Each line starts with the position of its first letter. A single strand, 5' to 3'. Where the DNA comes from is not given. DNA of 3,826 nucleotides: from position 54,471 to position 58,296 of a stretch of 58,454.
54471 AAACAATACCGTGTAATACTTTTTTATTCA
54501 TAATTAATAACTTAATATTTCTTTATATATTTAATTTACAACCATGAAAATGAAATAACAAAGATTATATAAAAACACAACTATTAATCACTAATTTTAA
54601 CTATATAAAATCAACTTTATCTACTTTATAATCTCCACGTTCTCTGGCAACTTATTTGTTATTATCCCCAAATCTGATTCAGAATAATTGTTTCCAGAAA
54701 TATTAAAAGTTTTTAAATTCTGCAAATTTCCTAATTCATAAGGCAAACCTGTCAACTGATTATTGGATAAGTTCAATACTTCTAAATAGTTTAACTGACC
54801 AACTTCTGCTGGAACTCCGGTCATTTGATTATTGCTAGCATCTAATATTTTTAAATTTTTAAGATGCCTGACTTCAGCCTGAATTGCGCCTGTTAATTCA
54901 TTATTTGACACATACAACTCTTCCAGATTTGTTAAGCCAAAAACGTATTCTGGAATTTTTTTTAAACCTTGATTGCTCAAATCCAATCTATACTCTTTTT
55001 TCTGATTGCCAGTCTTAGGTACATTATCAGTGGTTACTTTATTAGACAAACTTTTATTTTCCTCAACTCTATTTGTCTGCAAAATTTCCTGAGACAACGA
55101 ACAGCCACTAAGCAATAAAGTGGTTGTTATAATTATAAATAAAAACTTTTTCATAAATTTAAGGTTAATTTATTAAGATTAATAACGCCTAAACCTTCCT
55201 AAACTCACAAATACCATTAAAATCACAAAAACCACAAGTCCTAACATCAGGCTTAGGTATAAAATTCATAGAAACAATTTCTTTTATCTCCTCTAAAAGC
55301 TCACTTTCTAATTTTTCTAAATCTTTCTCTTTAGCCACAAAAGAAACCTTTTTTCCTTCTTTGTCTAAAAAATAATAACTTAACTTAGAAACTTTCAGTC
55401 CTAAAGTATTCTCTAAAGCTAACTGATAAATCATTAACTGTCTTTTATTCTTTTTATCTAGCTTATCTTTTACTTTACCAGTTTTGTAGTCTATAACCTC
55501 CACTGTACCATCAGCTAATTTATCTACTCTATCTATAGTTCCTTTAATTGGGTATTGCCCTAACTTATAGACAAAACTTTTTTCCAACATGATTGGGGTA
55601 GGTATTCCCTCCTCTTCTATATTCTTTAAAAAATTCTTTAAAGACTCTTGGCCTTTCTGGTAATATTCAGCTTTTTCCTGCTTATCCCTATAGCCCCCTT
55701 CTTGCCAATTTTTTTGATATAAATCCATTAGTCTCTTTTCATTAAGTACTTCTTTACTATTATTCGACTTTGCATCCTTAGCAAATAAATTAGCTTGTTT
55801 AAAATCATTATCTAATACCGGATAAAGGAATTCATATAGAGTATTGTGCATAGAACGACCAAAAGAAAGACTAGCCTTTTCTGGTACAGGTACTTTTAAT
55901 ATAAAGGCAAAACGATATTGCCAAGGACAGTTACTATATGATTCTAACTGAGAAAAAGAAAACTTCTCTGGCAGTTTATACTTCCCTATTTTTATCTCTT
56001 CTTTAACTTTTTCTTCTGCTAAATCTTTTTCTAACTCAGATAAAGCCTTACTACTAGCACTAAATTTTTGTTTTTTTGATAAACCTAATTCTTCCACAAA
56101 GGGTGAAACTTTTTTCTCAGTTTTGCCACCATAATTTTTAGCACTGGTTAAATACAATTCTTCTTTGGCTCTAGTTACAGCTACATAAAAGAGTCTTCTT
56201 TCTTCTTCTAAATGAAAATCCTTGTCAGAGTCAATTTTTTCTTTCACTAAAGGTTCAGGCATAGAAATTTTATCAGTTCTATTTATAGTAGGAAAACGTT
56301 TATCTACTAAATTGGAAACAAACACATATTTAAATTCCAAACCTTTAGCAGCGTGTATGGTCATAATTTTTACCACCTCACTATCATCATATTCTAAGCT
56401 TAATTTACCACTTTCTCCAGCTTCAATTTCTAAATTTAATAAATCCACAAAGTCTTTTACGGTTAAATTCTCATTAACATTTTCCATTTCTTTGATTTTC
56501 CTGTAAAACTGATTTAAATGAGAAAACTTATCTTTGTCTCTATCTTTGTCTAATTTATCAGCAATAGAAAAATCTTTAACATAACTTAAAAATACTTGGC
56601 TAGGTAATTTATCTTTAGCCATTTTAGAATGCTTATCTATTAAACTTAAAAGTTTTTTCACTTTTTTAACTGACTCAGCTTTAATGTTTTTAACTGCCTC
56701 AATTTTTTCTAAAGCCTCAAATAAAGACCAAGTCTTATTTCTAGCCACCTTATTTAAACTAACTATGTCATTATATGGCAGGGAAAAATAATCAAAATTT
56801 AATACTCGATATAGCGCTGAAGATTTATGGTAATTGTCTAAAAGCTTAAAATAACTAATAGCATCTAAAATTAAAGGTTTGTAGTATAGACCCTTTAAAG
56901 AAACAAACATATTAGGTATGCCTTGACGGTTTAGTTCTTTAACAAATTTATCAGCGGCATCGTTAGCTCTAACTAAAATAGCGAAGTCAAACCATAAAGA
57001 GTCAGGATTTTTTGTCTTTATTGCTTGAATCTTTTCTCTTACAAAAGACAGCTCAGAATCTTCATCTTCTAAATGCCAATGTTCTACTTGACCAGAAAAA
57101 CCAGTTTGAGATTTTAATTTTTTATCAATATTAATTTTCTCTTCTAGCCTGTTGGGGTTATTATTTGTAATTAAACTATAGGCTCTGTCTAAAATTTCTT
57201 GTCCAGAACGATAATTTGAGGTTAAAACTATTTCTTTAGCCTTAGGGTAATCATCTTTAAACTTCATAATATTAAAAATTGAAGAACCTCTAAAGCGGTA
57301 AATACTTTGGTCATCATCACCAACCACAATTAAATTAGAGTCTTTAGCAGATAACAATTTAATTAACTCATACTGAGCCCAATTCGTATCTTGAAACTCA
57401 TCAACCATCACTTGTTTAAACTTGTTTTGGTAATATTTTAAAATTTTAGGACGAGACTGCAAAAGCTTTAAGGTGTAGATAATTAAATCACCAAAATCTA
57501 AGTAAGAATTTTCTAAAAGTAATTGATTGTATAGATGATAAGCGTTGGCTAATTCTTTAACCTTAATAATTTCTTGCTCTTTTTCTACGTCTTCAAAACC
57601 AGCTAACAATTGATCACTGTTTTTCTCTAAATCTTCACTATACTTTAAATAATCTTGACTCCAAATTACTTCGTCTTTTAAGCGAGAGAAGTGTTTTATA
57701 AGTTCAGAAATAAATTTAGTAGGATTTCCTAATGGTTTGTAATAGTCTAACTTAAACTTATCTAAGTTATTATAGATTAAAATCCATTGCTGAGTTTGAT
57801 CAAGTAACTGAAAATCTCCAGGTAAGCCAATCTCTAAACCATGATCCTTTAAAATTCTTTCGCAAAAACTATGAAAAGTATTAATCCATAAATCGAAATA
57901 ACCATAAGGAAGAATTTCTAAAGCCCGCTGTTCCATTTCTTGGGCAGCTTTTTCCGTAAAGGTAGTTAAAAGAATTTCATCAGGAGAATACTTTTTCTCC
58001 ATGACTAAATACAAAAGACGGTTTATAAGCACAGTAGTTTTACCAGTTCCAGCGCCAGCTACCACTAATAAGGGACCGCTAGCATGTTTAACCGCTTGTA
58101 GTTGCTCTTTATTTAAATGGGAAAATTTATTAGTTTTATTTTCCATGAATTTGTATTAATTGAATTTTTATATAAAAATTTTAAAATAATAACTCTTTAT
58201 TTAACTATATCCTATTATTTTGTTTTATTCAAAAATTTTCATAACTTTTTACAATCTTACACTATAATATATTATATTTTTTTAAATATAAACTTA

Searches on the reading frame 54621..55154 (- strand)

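Call 8: search_protein_families(library=pfam, proteins=[window:54621-55154:-], max_evalue=0.01)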
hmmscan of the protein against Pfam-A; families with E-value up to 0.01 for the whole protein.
window:54621-55154:- (177 aa): 8 families
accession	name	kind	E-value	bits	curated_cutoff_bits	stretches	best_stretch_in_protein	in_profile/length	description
PF12799.13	LRR_4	-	2.3e-18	66.2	27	3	99-136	1-38/44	Leucine Rich repeats (2 copies)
PF13855.12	LRR_8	-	1.9e-15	56.8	27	2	56-110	5-60/61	Leucine rich repeat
PF00560.39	LRR_1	-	2.4e-15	53.8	20.6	1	124-144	2-23/23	Leucine Rich Repeat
PF23598.1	LRR_14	-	2.1e-11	43.6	40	1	94-153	42-101/353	Leucine-rich repeat region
PF23211.1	LRR_LRWD1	-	5.7e-07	29.9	28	1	97-157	40-98/190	Leucine-rich repeat and WD repeat-containing protein 1, LRR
PF23952.1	LRR_EndoS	-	0.00018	22.1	27.9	0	118-155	78-116/116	Endo-beta-N-acetylglucosaminidase EndoS LRR domain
PF25019.1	LRR_R13L1-DRL21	-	0.006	16.9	27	0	92-153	62-125/127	R13L1/DRL21 LRRs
PF25013.1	LRR_Zer-1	-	0.0074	16.9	27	0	57-112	13-67/137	Zer-1-like, Leucine-rich repeats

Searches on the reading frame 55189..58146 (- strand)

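Call 8: search_protein_families(library=pfam, proteins=[window:55189-58146:-], max_evalue=0.01)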
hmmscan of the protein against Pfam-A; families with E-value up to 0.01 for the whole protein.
window:55189-58146:- (985 aa): 11 families
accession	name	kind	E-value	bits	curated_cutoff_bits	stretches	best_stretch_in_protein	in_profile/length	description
PF00580.27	UvrD-helicase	-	1.4e-81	274.6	23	1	11-301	1-271/271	UvrD/REP helicase N-terminal domain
PF13361.12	UvrD_C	-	2.4e-50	172.4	25.6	1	306-670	1-349/350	UvrD-like helicase C-terminal domain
PF12705.13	PDDEXK_1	-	3.9e-33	115.9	22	1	729-981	2-247/247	PD-(D/E)XK nuclease superfamily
PF13245.12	AAA_19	-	2.2e-23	83.3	25.1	1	15-286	1-134/134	AAA domain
PF13538.12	UvrD_C_2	-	2.7e-12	46.8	27.4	2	639-667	24-52/52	UvrD-like helicase C-terminal domain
PF13604.12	AAA_30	-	1.1e-07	32.2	27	1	10-74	1-65/191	AAA domain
PF01930.23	Cas_Cas4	-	3.6e-07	30.9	22.7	1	868-980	53-158/160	Domain of unknown function DUF83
PF01443.25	Viral_helicase1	-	0.00015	22.1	21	0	641-666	200-226/228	Viral superfamily 1 RNA helicase core domain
PF13086.12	AAA_11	-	0.00066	20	27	1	10-280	1-249/257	AAA domain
PF13087.12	AAA_12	-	0.0032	17.5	27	0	586-667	133-191/195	AAA domain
PF12775.13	AAA_7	-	0.0072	16.3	25.8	0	18-66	28-75/181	P-loop containing dynein motor region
